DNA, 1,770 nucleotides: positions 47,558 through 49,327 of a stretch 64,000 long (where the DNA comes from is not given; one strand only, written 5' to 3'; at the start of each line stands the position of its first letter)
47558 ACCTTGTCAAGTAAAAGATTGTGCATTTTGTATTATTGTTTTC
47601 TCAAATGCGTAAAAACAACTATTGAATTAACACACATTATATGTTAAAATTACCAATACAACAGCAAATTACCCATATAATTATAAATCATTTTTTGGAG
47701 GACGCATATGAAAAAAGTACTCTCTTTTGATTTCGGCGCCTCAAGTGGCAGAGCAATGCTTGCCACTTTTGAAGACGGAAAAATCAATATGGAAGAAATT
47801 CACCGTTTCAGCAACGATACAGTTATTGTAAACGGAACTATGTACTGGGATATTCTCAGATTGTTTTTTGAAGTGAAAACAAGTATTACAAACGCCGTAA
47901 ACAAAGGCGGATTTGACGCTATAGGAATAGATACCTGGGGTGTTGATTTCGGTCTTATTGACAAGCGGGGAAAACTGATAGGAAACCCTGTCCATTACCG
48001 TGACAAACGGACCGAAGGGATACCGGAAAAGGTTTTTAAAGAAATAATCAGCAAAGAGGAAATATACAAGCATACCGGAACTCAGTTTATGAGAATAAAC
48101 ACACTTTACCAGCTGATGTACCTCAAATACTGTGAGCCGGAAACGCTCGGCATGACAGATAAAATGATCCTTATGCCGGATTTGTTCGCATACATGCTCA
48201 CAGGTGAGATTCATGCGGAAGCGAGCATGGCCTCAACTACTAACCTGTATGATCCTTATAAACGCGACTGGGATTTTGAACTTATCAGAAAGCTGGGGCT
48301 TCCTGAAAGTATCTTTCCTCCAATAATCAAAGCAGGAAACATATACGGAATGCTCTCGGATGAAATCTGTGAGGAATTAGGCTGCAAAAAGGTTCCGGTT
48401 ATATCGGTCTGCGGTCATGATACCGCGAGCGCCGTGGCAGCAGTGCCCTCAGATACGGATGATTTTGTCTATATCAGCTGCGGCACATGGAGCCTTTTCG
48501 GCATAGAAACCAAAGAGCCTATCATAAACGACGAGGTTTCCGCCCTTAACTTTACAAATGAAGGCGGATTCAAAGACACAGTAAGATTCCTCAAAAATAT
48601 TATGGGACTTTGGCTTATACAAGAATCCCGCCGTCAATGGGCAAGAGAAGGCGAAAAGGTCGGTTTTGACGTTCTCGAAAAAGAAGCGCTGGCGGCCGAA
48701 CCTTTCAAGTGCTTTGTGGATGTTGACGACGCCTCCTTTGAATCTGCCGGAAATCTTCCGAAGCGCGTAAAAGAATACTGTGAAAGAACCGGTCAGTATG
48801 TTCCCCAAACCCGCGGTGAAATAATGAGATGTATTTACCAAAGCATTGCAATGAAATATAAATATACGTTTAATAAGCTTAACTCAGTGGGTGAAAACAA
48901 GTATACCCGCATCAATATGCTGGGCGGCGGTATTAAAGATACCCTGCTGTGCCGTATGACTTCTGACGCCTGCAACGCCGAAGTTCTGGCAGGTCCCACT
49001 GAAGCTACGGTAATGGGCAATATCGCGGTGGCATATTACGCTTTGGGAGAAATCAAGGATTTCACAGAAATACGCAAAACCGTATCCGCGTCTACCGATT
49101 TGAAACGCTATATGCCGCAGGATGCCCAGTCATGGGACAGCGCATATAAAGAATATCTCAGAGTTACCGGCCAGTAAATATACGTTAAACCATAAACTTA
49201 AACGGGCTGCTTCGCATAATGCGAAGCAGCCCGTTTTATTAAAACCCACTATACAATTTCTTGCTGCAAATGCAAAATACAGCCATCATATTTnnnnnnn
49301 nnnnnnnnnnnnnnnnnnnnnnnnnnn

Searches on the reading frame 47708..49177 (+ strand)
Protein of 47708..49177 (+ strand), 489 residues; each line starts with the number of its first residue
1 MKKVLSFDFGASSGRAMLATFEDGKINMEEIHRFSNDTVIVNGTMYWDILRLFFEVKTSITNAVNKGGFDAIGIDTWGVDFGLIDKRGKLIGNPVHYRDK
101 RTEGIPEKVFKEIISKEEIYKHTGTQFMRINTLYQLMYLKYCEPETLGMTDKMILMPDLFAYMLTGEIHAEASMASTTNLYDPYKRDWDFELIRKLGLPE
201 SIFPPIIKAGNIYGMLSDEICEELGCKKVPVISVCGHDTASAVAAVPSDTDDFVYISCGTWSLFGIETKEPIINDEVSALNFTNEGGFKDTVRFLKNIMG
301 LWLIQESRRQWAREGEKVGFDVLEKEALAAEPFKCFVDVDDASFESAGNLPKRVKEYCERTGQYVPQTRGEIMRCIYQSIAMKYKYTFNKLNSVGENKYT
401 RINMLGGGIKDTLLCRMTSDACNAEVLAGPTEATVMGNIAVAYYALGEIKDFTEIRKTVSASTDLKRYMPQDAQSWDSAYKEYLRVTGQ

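Call 7: search_protein_families(library=pfam, proteins=[window:47708-49177:+], max_evalue=0.001)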
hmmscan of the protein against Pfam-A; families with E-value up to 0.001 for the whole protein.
window:47708-49177:+ (489 aa): 2 families
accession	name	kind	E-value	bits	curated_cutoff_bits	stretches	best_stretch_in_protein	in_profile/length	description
PF00370.27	FGGY_N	-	3.3e-37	128.8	28.8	1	4-243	2-243/245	FGGY family of carbohydrate kinases, N-terminal domain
PF02782.22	FGGY_C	-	7.9e-37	127.4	27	1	254-445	1-197/198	FGGY family of carbohydrate kinases, C-terminal domain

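Call 45: search_protein_families(library=ncbifam, proteins=[window:47708-49177:+], max_evalue=0.00001)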
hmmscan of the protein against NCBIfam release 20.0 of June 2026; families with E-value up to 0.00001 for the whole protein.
window:47708-49177:+ (489 aa): 10 families
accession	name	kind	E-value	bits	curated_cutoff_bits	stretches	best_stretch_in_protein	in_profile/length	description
TIGR02627.1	rhamnulo_kin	equivalog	4.1e-140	467.3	527.95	1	7-465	3-454/454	rhamnulokinase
NF007925.0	PRK10640.1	equivalog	7e-125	417.2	639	1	2-477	4-472/489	rhamnulokinase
TIGR02628.1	fuculo_kin_coli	equivalog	9.4e-46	156.7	470.9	1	4-462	3-458/465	L-fuculokinase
TIGR01312.1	XylB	equivalog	8.5e-33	113.6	380.25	2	66-271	65-269/481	xylulokinase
NF008187.0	PRK10939.1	equivalog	2.3e-22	79.3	528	1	2-248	4-254/521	autoinducer-2 kinase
TIGR01314.1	gntK_FGGY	equivalog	1.1e-17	63.8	648.55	1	82-229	82-228/505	gluconokinase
TIGR01311.1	glycerol_kin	equivalog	2e-17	62.7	590.35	1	4-246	3-251/496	glycerol kinase GlpK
NF000756.0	PRK00047.1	subfamily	1e-14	53.7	498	1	4-474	7-480/502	glycerol kinase GlpK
NF011601.0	PRK15027.1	equivalog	6.8e-13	47.8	912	1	71-261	70-256/484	xylulokinase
NF003154.0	PRK04123.1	equivalog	4e-07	29.1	428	0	3-36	5-38/554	ribulokinase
